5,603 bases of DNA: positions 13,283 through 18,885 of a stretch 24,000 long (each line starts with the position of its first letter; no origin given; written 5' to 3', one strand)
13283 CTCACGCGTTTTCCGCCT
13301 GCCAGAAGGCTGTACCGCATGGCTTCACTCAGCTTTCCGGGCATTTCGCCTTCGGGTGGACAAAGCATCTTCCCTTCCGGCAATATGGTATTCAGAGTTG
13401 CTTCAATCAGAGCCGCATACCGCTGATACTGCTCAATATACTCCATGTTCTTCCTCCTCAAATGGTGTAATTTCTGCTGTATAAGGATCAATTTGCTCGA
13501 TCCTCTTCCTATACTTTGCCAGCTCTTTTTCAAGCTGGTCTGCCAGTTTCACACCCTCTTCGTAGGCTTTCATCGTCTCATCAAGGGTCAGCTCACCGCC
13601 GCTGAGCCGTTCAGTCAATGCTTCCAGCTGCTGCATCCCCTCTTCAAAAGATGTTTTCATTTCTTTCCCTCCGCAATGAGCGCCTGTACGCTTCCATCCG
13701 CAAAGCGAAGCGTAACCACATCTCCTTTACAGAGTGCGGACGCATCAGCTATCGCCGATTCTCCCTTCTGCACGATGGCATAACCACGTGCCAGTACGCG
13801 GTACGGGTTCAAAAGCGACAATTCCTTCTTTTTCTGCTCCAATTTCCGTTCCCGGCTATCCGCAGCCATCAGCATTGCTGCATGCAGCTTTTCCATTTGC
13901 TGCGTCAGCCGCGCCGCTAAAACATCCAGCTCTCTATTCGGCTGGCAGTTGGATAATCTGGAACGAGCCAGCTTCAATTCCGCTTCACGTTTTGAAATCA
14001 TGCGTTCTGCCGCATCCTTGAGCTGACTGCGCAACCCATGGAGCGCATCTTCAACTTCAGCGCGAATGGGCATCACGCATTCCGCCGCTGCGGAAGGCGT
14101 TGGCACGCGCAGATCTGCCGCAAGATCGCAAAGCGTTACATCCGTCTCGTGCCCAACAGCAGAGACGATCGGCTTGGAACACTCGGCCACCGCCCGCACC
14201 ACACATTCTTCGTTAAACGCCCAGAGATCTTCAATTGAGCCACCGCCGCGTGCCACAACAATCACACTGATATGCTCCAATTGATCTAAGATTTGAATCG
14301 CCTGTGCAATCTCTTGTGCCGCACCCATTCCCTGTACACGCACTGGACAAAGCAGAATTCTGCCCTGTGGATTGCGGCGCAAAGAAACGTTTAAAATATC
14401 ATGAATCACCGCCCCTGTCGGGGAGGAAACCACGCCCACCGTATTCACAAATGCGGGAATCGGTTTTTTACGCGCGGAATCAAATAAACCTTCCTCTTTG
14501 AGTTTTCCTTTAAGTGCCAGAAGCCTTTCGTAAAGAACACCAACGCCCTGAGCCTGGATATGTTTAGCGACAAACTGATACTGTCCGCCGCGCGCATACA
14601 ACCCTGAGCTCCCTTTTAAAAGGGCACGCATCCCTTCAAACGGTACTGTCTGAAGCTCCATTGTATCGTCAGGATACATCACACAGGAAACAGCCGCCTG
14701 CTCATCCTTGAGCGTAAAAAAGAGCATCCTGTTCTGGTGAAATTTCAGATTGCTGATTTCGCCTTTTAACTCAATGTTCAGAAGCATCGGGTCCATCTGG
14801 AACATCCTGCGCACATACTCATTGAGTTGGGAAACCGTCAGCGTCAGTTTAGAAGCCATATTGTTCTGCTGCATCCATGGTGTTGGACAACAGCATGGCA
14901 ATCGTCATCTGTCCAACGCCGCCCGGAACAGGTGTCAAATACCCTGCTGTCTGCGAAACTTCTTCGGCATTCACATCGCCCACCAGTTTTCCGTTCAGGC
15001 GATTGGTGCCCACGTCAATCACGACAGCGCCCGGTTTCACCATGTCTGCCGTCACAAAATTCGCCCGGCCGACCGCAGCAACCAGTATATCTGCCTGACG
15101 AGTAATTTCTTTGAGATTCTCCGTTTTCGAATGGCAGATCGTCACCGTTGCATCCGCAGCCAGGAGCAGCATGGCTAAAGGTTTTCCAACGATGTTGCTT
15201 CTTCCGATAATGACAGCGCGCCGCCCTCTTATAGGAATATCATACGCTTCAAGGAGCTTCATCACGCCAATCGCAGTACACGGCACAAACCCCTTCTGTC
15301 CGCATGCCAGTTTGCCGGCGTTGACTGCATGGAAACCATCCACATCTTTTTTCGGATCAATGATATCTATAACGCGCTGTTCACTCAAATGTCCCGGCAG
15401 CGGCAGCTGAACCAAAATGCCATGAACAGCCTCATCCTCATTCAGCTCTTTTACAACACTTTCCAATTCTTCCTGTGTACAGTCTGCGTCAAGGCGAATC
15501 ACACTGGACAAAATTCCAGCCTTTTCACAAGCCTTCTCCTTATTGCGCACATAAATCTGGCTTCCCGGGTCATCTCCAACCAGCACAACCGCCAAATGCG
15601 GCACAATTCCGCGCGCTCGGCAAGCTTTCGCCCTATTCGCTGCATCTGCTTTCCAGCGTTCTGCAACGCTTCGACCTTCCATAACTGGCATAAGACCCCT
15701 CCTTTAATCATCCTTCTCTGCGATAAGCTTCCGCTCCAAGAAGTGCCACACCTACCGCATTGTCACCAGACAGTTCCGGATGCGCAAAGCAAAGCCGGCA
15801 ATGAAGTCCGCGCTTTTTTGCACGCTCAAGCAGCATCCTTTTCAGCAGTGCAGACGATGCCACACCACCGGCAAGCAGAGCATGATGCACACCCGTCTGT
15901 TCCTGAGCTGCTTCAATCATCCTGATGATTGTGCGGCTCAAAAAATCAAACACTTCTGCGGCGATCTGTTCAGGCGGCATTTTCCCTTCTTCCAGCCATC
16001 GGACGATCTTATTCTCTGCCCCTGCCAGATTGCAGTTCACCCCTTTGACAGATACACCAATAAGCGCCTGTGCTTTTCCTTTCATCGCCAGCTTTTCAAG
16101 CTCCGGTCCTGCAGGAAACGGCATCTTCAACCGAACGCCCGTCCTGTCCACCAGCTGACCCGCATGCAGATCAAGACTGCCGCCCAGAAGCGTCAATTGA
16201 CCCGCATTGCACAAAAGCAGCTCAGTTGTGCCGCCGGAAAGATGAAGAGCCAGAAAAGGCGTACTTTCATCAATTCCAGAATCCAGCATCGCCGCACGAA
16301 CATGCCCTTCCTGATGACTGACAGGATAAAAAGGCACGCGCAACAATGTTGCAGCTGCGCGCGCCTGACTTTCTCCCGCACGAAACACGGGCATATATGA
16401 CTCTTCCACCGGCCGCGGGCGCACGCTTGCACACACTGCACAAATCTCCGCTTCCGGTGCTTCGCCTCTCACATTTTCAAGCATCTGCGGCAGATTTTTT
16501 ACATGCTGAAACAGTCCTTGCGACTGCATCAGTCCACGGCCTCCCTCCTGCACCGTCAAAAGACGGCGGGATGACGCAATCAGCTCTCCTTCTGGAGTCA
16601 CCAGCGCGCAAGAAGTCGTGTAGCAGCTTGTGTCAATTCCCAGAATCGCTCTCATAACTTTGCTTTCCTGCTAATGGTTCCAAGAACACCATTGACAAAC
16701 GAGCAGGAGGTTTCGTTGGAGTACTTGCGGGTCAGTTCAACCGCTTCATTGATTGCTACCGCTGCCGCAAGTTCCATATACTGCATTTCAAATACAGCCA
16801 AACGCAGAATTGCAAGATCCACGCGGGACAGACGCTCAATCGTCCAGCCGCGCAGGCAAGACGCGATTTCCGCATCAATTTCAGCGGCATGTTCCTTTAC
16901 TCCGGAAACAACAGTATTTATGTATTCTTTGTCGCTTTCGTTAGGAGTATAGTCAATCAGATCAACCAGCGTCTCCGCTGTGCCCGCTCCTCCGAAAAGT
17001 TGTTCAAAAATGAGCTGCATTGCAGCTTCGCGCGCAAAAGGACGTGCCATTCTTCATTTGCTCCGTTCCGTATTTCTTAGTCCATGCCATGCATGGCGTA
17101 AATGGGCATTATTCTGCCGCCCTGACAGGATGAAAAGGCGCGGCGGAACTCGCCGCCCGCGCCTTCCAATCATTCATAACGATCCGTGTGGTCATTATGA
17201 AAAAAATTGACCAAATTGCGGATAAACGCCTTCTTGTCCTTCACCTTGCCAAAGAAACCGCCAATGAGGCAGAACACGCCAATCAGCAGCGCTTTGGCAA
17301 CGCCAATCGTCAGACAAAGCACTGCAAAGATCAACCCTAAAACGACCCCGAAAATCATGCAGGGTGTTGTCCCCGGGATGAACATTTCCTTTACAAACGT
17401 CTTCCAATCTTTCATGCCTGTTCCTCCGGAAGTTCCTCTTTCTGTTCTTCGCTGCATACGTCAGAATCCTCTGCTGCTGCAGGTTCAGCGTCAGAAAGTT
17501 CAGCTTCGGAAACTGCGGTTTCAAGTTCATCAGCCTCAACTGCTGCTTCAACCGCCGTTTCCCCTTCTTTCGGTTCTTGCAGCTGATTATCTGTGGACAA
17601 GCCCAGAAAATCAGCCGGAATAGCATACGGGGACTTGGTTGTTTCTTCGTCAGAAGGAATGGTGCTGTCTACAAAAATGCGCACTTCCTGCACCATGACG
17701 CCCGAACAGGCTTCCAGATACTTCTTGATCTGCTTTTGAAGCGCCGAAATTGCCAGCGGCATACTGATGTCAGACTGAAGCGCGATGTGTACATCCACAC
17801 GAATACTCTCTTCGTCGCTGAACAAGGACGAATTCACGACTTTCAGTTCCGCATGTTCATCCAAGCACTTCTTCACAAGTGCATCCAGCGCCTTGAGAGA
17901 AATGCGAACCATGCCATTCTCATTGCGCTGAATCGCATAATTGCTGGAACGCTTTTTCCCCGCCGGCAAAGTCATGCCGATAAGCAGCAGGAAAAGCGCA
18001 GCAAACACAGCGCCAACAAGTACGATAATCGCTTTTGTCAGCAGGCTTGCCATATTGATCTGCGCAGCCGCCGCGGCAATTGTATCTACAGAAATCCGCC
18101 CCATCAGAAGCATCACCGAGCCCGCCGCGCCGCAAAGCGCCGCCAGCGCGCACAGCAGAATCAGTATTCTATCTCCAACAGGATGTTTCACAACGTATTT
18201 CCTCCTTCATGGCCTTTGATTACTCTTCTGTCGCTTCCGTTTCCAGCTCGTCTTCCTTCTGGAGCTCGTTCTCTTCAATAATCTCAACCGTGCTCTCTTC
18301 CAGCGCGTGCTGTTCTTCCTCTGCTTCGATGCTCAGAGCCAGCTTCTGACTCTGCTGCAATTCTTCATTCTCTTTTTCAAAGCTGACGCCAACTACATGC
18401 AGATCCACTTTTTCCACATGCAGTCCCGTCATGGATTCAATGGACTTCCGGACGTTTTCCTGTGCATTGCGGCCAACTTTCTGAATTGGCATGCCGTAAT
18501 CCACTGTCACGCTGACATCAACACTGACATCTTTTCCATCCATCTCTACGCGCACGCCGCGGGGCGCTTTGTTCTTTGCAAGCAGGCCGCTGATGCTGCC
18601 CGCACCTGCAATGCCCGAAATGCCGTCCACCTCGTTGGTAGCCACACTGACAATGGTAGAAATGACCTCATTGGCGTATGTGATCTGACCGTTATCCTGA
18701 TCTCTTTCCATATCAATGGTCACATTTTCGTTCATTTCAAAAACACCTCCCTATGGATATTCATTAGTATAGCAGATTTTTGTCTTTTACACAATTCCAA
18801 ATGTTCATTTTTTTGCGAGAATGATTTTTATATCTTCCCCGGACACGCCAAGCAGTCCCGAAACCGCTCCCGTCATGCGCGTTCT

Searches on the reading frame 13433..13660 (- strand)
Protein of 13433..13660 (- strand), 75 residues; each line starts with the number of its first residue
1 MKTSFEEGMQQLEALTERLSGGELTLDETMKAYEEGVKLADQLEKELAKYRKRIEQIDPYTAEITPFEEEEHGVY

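Call 16: search_protein_families(library=pfam, proteins=[window:13433-13660:-], max_evalue=0.001)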
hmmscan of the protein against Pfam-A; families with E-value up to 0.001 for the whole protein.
window:13433-13660:- (75 aa): 1 family
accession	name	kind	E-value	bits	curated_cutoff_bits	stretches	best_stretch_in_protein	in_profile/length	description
PF02609.21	Exonuc_VII_S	-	1.2e-14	54.4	24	1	5-56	1-52/52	Exonuclease VII small subunit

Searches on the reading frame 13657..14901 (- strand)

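Call 15: search_protein_families(library=pfam, proteins=[window:13657-14901:-], max_evalue=0.001)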
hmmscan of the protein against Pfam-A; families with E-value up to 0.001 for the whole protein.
window:13657-14901:- (414 aa): 3 families
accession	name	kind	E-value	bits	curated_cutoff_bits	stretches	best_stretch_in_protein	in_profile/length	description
PF02601.20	Exonuc_VII_L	-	4.2e-90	302.9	35.9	2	139-342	1-202/315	Exonuclease VII, large subunit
PF13742.12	tRNA_anti_2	-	4.8e-21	75.2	27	1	21-116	1-95/95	OB-fold nucleic acid binding domain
PF01336.31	tRNA_anti-codon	-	1.1e-07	32.1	27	1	44-116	2-73/75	OB-fold nucleic acid binding domain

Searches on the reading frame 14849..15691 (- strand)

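Call 15: search_protein_families(library=pfam, proteins=[window:14849-15691:-], max_evalue=0.001)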
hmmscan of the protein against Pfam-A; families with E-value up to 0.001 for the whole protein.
window:14849-15691:- (280 aa): 2 families
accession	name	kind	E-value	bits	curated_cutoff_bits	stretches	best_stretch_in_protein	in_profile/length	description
PF02882.25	THF_DHG_CYH_C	-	6.1e-71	237.4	27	1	121-277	1-158/160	Tetrahydrofolate dehydrogenase/cyclohydrolase, NAD(P)-binding domain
PF00763.28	THF_DHG_CYH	-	1.5e-42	145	32.8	1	4-118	1-115/115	Tetrahydrofolate dehydrogenase/cyclohydrolase, catalytic domain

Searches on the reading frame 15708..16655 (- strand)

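Call 15: search_protein_families(library=pfam, proteins=[window:15708-16655:-], max_evalue=0.001)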
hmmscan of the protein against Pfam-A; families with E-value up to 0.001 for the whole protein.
window:15708-16655:- (315 aa): 2 families
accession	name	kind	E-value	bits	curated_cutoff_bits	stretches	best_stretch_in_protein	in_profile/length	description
PF00814.31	TsaD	-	1.2e-27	97.8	24.8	1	92-303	67-262/264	tRNA N6-adenosine threonylcarbamoyltransferase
PF22521.2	HypF_C_2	-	5.7e-09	36.5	27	1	182-286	119-224/241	Carbamoyltransferase, Kae1-like Domain, second subdomain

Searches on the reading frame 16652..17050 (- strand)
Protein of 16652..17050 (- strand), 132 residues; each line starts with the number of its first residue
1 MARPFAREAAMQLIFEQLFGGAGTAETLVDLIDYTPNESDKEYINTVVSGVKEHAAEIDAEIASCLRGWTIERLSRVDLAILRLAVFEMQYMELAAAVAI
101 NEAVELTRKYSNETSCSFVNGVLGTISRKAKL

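Call 15: search_protein_families(library=pfam, proteins=[window:16652-17050:-], max_evalue=0.001)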
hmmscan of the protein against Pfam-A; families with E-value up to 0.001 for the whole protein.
window:16652-17050:- (132 aa): 1 family
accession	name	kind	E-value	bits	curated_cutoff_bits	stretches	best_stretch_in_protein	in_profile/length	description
PF01029.23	NusB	-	2.9e-32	112.3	23.1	1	6-128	3-133/133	NusB family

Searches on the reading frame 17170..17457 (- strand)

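Call 15: search_protein_families(library=pfam, proteins=[window:17170-17457:-], max_evalue=0.001)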
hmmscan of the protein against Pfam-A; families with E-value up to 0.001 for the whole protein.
window:17170-17457:- (95 aa): 1 family
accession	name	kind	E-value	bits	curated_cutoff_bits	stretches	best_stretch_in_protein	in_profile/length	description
PF10031.14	DUF2273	-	4.6e-08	33.4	25.4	1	34-74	8-48/48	Small integral membrane protein (DUF2273)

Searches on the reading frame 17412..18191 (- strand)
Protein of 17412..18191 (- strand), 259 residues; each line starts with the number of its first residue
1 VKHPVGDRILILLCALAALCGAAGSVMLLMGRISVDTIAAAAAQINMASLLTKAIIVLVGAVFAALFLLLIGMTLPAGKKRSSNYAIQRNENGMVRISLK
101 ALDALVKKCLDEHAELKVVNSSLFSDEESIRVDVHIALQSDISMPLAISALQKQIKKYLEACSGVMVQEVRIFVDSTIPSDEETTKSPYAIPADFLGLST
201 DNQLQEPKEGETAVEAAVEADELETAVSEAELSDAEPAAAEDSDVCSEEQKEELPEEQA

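Call 16: search_protein_families(library=pfam, proteins=[window:17412-18191:-], max_evalue=0.001)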
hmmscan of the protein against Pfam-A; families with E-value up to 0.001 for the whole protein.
window:17412-18191:- (259 aa): 1 family
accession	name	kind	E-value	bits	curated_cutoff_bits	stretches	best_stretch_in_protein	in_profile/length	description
PF03780.18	Asp23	-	3.2e-05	24.7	28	1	93-175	25-105/108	Asp23 family, cell envelope-related function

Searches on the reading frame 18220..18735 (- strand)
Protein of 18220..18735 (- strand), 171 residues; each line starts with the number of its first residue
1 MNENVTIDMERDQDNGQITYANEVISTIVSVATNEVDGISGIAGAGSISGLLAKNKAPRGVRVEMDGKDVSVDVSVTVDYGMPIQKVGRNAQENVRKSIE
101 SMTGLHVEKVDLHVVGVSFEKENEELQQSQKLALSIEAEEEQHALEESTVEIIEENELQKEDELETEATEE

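Call 58: search_protein_families(library=pfam, proteins=[window:18220-18735:-], max_evalue=0.01)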
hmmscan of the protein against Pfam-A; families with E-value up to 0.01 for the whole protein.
window:18220-18735:- (171 aa): 1 family
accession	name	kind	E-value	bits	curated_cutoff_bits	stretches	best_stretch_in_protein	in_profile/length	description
PF03780.18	Asp23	-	3.9e-28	98.5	28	1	15-117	2-107/108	Asp23 family, cell envelope-related function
